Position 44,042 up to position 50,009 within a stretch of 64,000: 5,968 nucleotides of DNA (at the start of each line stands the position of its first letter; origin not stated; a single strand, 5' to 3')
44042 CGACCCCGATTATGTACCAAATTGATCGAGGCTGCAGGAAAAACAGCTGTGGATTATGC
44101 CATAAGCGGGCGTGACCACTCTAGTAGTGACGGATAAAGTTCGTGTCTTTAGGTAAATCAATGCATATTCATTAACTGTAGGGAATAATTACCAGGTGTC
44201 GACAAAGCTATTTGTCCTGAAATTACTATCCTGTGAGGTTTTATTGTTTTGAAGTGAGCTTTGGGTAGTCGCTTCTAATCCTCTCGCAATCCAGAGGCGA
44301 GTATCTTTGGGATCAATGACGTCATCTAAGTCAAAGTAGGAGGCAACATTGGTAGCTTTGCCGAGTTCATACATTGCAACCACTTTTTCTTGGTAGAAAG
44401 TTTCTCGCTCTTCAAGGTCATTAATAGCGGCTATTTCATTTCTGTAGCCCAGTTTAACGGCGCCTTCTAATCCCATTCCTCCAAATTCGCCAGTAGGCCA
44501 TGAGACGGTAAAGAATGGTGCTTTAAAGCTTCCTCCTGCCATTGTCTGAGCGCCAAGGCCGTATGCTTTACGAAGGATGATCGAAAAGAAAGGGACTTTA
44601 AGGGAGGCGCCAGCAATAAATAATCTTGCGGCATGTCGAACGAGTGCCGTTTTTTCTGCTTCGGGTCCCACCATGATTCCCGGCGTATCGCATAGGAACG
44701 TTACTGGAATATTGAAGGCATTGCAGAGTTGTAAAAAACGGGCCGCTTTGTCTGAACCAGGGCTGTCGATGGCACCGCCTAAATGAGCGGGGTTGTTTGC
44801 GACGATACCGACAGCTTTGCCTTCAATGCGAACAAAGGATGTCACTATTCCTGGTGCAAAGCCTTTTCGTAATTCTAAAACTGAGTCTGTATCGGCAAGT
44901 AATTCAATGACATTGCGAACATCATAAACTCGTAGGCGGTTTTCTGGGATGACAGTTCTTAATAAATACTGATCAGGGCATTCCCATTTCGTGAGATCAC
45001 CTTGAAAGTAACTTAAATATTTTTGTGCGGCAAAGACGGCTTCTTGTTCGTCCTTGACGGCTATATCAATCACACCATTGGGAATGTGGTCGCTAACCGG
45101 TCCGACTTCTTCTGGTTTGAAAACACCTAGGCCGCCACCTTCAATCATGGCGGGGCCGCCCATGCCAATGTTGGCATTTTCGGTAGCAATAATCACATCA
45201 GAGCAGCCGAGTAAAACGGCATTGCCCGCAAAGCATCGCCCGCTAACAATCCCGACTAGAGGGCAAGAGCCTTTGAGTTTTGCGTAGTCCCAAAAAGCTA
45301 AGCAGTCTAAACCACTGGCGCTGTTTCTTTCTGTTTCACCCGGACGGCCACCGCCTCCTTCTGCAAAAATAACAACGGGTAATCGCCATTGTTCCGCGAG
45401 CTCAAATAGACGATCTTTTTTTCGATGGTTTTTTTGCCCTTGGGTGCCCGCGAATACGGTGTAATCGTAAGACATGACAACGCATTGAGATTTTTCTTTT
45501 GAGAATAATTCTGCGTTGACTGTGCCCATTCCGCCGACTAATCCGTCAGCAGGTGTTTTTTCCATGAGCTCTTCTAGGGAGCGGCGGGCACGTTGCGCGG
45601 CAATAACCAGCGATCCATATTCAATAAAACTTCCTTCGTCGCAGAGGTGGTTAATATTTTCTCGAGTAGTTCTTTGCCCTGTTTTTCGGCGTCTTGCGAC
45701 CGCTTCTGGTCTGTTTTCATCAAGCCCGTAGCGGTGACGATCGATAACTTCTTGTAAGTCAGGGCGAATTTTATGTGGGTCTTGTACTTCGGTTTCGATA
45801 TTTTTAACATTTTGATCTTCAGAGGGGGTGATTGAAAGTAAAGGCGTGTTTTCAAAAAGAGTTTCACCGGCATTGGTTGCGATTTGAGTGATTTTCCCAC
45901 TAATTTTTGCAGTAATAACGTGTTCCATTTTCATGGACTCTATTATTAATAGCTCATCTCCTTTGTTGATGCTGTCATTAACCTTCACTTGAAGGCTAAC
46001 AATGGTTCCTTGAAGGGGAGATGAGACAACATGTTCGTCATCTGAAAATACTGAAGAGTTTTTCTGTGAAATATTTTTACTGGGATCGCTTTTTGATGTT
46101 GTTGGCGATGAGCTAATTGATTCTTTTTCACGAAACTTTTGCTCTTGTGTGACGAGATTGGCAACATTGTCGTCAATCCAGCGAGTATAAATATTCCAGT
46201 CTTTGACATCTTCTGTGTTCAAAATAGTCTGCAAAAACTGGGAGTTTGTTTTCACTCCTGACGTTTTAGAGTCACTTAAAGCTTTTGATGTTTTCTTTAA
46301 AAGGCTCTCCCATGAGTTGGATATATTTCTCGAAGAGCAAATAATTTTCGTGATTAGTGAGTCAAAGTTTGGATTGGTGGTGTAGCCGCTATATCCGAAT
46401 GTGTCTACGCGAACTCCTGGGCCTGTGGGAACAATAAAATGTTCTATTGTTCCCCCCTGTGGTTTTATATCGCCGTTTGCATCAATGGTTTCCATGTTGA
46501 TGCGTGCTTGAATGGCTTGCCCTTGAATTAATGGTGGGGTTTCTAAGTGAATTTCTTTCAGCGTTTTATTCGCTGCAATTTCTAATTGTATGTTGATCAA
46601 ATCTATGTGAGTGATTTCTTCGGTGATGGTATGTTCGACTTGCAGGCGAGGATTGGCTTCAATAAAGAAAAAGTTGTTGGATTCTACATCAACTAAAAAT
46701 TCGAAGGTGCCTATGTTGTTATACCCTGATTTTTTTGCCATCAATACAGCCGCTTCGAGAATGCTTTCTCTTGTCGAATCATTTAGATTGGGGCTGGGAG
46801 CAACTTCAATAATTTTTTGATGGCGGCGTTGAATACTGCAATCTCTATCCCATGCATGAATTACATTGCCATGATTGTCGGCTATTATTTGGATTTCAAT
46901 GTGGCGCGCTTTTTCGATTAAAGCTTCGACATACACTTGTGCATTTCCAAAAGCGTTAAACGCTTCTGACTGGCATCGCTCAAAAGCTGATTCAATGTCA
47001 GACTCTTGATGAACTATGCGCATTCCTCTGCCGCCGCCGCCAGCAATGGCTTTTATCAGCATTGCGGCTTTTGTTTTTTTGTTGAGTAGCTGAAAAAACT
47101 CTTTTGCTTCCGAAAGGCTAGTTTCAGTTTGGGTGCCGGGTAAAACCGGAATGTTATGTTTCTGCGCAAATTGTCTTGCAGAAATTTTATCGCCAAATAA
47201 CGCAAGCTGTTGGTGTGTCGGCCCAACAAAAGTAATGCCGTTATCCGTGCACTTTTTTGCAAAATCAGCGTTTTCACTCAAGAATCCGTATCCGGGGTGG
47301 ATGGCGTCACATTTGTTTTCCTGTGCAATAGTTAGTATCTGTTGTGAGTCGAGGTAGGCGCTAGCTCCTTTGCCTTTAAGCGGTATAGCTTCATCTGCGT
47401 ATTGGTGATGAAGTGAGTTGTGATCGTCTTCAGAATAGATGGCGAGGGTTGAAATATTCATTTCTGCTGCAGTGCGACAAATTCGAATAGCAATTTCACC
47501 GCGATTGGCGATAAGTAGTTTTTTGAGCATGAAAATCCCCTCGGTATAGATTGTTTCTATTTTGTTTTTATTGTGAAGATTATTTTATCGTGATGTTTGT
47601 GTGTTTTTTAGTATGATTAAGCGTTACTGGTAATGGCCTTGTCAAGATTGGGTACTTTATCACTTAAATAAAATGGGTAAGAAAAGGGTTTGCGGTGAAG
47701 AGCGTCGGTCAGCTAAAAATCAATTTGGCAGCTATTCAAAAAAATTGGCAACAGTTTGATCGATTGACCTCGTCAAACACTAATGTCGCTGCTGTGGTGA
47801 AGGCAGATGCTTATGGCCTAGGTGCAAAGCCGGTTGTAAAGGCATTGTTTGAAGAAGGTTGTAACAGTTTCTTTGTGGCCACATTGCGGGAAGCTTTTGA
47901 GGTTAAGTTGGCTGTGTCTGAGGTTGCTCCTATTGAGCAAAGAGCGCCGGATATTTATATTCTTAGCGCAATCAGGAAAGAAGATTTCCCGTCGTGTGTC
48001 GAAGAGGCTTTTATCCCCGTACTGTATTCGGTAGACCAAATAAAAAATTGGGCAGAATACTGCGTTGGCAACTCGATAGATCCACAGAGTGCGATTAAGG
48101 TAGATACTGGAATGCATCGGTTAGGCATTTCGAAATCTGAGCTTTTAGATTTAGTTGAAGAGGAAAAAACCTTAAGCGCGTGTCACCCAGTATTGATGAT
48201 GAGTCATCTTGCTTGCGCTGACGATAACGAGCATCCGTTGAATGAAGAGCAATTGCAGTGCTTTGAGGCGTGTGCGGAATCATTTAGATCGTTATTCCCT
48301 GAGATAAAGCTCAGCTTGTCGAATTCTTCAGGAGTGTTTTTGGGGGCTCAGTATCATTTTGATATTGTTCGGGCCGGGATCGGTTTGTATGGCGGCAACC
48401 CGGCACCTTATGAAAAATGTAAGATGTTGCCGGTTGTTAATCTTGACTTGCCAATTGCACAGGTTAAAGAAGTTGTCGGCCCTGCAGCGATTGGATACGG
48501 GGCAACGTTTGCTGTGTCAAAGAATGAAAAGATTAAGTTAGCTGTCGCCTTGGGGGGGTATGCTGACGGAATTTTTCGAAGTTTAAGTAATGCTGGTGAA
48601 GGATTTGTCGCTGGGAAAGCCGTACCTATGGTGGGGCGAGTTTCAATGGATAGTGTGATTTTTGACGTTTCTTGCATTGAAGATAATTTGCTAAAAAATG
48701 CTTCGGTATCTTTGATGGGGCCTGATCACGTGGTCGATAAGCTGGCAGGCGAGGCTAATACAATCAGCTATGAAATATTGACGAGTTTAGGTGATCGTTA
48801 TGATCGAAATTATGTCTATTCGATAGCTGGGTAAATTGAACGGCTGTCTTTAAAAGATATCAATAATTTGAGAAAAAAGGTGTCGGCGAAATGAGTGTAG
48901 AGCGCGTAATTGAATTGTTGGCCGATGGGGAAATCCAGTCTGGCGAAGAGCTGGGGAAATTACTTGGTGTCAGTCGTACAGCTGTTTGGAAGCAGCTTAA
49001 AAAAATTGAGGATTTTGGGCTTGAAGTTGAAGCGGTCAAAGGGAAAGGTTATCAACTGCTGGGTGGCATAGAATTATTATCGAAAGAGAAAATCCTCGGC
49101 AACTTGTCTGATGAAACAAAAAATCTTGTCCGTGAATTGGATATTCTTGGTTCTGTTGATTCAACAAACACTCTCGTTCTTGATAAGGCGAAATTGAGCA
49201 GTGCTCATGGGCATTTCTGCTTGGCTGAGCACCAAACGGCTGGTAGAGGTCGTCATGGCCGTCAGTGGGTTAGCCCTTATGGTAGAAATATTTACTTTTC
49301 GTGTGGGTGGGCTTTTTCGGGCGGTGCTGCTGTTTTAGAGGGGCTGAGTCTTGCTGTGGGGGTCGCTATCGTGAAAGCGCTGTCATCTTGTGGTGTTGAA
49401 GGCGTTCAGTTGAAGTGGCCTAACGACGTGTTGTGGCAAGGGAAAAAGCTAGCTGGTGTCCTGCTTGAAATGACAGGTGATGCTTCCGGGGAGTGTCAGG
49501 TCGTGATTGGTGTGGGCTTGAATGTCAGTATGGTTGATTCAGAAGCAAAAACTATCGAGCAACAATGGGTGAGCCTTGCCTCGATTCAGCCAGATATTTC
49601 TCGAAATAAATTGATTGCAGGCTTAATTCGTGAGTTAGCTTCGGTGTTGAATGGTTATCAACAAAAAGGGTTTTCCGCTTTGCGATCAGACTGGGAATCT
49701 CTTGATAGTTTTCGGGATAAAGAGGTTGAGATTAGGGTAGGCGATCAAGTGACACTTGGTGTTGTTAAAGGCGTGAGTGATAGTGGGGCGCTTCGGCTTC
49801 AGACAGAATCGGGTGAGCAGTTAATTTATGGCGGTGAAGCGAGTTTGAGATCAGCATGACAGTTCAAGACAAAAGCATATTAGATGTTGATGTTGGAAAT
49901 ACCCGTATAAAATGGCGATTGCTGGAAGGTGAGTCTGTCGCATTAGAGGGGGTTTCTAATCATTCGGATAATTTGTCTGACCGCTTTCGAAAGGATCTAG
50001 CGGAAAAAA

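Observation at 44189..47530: Single-polypeptide BC-BCCP-CT carboxylase (1,113 aa) embedded in the biosynthetic cluster, adjacent to birA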

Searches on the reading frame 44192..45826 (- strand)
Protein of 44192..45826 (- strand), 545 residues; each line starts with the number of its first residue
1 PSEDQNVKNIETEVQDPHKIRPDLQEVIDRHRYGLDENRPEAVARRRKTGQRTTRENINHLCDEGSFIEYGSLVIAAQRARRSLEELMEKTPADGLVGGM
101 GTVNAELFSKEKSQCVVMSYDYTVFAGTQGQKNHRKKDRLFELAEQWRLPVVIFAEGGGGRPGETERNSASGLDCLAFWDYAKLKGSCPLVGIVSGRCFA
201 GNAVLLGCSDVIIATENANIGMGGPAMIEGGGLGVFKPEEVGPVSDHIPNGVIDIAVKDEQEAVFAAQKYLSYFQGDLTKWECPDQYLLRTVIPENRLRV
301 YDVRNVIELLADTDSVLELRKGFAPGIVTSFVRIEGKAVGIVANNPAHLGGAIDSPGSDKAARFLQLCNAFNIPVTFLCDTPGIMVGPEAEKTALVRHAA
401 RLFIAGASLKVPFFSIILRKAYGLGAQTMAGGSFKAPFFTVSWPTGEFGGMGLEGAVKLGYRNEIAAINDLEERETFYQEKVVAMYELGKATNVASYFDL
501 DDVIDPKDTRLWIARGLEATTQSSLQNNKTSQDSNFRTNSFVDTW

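Call 38: search_solved_structures(query=window:44192-45826:-, max_evalue=1e-10, show_alignments=1)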
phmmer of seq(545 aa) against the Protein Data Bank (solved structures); distinct sequences matched with E-value up to 1e-10: 43.
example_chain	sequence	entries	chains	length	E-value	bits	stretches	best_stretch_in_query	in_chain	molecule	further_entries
4rcn_A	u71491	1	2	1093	1.3e-195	654.4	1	11-515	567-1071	long-chain acyl-CoA carboxylase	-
5fif_A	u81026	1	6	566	3e-183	613.6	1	30-524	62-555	Carboxylase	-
1on3_A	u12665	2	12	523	6.1e-67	229.8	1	42-521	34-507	Methylmalonyl-CoA carboxyltransferase 12S subunit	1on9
1vrg_A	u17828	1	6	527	1.9e-63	218.3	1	38-520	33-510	propionyl-CoA carboxylase, beta subunit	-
8pn7_A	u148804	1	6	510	2.4e-60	208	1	30-526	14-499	Propionyl-CoA carboxylase beta chain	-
6ybq_A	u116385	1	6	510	2.8e-60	207.8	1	25-526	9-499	Propionyl-CoA carboxylase beta chain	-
8pn8_A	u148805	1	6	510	2.8e-60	207.8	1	25-526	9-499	Propionyl-CoA carboxylase beta chain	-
6ybp_A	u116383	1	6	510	5.4e-60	206.9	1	25-520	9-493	Propionyl-CoA carboxylase beta chain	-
3mfm_C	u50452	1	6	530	6.2e-59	203.4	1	29-519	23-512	Propionyl-CoA carboxylase complex B subunit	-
3ibb_A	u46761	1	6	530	6.5e-59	203.3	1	29-519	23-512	Propionyl-CoA carboxylase complex B subunit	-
3iav_A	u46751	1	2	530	6.7e-59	203.3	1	29-519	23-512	Propionyl-CoA carboxylase complex B subunit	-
1xnv_A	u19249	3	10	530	8.1e-59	203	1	29-519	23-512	propionyl-CoA carboxylase complex B subunit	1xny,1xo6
3ib9_A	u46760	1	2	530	8.7e-59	202.9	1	29-519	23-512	Propionyl-CoA carboxylase complex B subunit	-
1xnw_A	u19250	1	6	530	9.1e-59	202.8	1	29-519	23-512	propionyl-CoA carboxylase complex B subunit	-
3n6r_B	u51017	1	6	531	1.1e-58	202.6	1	18-526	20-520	Propionyl-CoA carboxylase, beta subunit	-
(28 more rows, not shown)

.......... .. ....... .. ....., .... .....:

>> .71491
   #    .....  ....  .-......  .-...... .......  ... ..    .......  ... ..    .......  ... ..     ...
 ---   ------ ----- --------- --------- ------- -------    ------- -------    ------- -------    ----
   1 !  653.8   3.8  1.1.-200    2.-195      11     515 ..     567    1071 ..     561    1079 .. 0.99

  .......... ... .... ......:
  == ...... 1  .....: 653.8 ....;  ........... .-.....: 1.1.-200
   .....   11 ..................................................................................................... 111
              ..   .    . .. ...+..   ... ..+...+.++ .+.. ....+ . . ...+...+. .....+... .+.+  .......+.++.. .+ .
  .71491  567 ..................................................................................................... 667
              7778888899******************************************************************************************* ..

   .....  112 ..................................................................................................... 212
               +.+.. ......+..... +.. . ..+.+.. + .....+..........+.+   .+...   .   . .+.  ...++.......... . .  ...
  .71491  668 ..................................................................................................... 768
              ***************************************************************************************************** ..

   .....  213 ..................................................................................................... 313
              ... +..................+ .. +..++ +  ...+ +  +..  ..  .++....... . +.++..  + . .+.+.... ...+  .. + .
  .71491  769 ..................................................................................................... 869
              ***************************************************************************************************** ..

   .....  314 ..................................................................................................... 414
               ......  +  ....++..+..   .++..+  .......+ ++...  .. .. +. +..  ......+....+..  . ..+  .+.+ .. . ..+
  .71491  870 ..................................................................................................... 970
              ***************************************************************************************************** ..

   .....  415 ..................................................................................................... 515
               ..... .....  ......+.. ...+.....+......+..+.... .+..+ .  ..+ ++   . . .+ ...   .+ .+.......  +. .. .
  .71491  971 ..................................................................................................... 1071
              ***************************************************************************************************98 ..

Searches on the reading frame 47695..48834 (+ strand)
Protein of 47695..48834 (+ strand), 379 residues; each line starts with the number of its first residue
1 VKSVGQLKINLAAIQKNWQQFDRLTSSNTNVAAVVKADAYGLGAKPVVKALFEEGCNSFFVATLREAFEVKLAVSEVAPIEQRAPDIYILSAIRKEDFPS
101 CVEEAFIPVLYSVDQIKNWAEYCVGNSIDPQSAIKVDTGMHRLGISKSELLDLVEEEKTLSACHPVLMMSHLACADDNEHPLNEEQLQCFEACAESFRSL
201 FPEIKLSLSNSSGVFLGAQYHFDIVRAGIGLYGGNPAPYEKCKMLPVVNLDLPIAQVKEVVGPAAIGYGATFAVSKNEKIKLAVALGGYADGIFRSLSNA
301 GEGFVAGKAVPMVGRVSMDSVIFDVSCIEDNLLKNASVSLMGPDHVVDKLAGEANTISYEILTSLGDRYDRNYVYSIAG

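Call 6: search_protein_families(library=pfam, proteins=[window:47695-48834:+], max_evalue=0.001)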
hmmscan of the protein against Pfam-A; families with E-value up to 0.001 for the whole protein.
window:47695-48834:+ (379 aa): 2 families
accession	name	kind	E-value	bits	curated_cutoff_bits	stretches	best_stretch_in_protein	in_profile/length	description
PF01168.26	Ala_racemase_N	-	4.6e-56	190.4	24.1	1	9-236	1-220/220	Alanine racemase, N-terminal domain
PF00842.27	Ala_racemase_C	-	1.3e-28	99.5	25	1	247-373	1-127/127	Alanine racemase, C-terminal domain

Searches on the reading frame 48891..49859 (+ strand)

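Call 6: search_protein_families(library=pfam, proteins=[window:48891-49859:+], max_evalue=0.001)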
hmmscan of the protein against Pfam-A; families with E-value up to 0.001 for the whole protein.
window:48891-49859:+ (322 aa): 4 families
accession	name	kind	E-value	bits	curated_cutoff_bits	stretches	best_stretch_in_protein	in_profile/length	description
PF03099.24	BPL_LplA_LipB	-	1.4e-20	74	21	1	89-211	5-133/133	Biotin/lipoate A/B protein ligase family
PF08279.18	HTH_11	-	8.9e-13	48.4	25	1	6-55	5-55/55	HTH domain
PF02237.23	BPL_C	-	2.8e-10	40.4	21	1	277-320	4-48/48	Biotin protein ligase C terminal domain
PF16917.10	BPL_LplA_LipB_2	-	0.00021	21.3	27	1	155-269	63-182/183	Biotin/lipoate A/B protein ligase family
